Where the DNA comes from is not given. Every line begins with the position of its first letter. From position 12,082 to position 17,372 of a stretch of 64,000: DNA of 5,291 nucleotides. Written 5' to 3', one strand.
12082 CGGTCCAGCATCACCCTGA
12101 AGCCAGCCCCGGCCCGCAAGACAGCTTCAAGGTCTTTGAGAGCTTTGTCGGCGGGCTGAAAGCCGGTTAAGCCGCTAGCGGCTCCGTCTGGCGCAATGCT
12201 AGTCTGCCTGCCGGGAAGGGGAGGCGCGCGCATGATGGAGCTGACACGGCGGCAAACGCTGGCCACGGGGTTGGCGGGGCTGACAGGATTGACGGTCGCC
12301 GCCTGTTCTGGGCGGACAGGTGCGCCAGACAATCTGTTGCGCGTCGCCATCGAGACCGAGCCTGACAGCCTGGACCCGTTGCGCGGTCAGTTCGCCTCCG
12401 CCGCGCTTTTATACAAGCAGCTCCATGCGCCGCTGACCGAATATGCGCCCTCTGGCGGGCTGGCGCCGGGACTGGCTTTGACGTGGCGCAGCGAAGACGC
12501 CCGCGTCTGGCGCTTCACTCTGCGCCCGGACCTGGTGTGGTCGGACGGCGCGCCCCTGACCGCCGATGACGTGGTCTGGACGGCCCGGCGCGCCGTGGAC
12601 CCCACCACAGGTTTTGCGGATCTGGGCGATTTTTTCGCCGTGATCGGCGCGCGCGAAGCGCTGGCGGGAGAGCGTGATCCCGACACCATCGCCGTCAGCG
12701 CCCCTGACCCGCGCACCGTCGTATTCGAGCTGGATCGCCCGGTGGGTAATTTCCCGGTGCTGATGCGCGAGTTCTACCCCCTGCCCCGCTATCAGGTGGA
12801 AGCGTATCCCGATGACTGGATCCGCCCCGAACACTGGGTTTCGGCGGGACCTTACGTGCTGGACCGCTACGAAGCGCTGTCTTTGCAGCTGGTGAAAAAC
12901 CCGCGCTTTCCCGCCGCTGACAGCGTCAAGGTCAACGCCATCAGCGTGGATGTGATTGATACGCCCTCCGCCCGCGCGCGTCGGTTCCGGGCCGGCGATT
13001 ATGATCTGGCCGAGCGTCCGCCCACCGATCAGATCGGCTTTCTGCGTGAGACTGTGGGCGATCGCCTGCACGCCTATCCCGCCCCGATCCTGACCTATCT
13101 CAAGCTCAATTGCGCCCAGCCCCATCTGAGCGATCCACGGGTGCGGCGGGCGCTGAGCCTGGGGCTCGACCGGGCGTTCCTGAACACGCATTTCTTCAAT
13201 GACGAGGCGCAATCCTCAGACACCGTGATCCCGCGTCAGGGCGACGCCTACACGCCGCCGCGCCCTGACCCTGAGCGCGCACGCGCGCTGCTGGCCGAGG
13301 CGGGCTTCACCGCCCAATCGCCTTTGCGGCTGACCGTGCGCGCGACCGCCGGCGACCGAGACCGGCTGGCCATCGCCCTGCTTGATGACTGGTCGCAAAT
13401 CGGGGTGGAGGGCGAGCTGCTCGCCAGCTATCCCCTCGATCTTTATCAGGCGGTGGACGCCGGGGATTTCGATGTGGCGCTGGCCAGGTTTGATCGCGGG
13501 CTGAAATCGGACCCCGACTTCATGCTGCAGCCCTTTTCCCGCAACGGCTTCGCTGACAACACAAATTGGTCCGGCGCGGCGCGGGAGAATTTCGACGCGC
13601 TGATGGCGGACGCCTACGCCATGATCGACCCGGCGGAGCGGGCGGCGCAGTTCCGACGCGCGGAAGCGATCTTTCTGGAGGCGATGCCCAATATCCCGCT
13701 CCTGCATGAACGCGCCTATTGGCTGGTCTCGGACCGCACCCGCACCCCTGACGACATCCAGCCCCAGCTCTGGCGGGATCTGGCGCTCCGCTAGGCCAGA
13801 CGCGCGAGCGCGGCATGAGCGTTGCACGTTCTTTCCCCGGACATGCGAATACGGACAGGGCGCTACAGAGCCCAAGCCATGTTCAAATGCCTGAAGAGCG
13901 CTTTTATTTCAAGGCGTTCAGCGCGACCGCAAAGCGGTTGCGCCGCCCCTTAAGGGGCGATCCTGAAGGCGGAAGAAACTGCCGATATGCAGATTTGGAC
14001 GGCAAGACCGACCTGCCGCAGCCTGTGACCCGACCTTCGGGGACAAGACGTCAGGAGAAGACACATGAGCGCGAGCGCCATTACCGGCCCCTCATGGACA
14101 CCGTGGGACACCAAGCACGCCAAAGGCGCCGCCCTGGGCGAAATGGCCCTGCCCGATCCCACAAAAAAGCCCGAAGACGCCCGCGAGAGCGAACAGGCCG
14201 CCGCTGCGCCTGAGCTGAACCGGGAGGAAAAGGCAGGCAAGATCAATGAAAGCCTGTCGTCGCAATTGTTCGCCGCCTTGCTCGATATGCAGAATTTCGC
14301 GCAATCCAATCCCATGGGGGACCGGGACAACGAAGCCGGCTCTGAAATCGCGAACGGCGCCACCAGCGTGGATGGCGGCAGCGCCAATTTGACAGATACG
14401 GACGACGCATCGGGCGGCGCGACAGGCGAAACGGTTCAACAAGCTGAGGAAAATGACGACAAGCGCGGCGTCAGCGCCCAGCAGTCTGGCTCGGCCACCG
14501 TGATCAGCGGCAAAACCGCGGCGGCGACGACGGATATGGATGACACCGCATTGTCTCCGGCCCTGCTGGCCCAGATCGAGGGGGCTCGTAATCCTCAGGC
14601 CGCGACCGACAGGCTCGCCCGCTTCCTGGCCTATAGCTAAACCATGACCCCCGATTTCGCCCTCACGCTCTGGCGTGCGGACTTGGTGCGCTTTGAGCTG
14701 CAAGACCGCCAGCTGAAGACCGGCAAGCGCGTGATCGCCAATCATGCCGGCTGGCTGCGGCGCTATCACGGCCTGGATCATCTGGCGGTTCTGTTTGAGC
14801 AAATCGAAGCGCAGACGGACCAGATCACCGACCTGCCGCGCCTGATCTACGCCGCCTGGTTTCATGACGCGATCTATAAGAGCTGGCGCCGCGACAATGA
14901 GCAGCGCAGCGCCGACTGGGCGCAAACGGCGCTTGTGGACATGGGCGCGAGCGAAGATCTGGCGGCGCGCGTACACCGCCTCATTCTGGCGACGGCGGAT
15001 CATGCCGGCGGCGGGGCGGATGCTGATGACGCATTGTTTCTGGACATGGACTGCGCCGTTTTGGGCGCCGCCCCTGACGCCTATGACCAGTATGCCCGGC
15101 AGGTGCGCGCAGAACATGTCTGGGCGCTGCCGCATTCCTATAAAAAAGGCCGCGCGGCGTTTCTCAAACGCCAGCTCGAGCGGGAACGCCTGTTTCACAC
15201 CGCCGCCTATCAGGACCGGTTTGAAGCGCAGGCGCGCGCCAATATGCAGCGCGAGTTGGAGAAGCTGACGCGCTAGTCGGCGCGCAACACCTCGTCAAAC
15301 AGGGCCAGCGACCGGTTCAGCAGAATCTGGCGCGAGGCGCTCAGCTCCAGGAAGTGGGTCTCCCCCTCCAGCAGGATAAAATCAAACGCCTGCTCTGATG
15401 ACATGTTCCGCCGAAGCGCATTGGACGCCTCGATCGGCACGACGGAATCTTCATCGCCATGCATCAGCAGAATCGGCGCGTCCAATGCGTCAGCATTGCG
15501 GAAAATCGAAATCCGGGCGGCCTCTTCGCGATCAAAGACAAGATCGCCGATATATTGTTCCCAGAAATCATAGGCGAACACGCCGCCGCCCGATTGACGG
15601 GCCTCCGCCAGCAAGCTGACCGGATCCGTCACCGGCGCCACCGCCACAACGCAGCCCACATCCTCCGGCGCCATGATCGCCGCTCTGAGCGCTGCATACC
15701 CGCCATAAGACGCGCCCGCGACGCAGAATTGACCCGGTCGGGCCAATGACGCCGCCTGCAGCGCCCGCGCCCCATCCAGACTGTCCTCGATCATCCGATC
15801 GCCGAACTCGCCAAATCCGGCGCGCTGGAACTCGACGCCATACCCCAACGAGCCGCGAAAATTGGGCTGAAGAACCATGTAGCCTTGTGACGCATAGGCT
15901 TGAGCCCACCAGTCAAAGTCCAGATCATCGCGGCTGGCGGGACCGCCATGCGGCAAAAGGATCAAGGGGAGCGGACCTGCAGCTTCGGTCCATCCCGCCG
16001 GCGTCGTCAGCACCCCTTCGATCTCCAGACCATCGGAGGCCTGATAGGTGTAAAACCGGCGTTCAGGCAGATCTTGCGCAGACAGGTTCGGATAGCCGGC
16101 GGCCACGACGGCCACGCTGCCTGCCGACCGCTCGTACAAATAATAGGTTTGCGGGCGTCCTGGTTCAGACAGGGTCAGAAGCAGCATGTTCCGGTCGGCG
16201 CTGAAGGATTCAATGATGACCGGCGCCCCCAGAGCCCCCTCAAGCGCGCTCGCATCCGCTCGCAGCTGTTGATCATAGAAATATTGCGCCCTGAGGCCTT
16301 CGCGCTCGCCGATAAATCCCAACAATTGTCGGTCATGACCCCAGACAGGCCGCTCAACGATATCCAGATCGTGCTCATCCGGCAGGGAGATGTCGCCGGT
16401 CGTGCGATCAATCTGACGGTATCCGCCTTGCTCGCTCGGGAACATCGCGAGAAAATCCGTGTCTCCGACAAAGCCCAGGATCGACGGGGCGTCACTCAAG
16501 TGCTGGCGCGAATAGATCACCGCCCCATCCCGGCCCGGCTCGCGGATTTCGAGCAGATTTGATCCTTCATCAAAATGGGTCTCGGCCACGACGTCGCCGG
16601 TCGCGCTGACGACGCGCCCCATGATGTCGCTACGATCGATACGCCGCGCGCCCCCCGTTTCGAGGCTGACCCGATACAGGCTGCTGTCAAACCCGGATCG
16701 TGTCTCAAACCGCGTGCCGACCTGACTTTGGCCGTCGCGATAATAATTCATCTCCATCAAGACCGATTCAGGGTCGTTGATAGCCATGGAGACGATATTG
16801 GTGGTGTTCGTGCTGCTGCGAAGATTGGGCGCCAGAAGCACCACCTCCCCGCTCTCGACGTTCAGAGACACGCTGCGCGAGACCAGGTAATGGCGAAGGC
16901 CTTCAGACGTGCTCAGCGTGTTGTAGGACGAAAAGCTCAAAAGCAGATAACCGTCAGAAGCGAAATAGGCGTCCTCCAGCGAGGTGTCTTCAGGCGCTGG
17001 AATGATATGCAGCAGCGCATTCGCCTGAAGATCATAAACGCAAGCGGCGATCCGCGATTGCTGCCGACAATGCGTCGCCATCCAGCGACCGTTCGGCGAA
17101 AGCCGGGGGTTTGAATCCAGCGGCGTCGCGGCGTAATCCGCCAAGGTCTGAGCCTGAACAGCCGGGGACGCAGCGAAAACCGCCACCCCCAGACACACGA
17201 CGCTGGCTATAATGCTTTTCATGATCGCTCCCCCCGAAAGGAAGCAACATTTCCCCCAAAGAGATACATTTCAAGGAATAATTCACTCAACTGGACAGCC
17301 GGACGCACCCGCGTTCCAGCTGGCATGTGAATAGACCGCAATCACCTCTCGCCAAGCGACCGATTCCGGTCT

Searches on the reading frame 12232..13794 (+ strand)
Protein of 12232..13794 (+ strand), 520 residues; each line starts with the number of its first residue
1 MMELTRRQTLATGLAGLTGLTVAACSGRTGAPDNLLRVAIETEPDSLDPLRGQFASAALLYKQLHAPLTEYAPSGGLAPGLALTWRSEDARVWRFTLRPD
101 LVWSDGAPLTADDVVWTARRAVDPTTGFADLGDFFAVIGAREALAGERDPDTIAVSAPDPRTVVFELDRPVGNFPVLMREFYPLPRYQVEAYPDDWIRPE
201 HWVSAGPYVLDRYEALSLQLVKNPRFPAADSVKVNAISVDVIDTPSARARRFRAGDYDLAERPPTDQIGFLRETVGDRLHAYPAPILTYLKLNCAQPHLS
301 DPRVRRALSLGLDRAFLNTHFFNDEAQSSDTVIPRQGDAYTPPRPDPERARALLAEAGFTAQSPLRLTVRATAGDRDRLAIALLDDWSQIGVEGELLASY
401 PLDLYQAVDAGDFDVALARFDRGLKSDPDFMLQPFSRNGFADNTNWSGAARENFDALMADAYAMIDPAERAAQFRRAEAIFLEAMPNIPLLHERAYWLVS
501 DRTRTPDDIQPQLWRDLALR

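Call 82: search_protein_families(library=pfam, proteins=[window:12232-13794:+])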
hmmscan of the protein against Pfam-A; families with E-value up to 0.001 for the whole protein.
window:12232-13794:+ (520 aa): 1 family
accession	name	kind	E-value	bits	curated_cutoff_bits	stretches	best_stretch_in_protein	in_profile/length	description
PF00496.27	SBP_bac_5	-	4.5e-72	243.6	32.4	1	77-438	2-363/368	Bacterial extracellular solute-binding proteins, family 5 Middle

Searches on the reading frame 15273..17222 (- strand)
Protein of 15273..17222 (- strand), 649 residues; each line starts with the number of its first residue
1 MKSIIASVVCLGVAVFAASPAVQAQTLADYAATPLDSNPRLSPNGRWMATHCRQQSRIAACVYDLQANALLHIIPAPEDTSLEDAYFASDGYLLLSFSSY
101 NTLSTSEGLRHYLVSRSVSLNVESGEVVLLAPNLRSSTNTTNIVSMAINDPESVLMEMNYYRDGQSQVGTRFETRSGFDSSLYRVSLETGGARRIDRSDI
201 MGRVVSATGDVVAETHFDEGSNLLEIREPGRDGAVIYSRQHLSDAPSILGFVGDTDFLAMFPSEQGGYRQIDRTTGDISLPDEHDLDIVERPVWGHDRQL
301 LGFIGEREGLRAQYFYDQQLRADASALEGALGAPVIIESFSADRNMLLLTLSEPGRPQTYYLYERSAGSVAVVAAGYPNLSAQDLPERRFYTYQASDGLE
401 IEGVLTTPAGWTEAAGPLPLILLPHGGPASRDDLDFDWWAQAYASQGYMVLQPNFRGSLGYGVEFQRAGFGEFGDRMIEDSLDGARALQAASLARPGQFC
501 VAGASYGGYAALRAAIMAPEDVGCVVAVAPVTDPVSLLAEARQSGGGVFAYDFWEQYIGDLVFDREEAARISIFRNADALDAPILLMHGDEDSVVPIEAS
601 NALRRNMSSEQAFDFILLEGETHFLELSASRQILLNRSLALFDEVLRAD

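Call 82: search_protein_families(library=pfam, proteins=[window:15273-17222:-])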
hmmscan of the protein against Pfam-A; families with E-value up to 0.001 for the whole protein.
window:15273-17222:- (649 aa): 8 families
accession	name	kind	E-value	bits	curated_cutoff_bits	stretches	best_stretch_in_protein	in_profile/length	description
PF00326.27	Peptidase_S9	-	3e-30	105.8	22.6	1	435-647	2-211/213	Prolyl oligopeptidase family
PF00561.26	Abhydrolase_1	-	2.3e-10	41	25.8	1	419-553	1-124/245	alpha/beta hydrolase fold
PF12146.15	Hydrolase_4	-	2.2e-09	37.4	27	1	573-622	183-231/239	Serine aminopeptidase, S33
PF02129.25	Peptidase_S15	-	1.4e-07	32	23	1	397-536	1-134/262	X-Pro dipeptidyl-peptidase (S15 family)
PF20434.5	BD-FAE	-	1.4e-05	25.2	26.8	1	522-606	133-214/215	BD-FAE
PF00756.26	Esterase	-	4.1e-05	23.9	22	1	499-623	117-229/251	Putative esterase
PF12697.13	Abhydrolase_6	-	0.00071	20.7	26.3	1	421-625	1-206/217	Alpha/beta hydrolase family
PF07859.19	Abhydrolase_3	-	0.00079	19.7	25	0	478-623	49-206/210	alpha/beta hydrolase fold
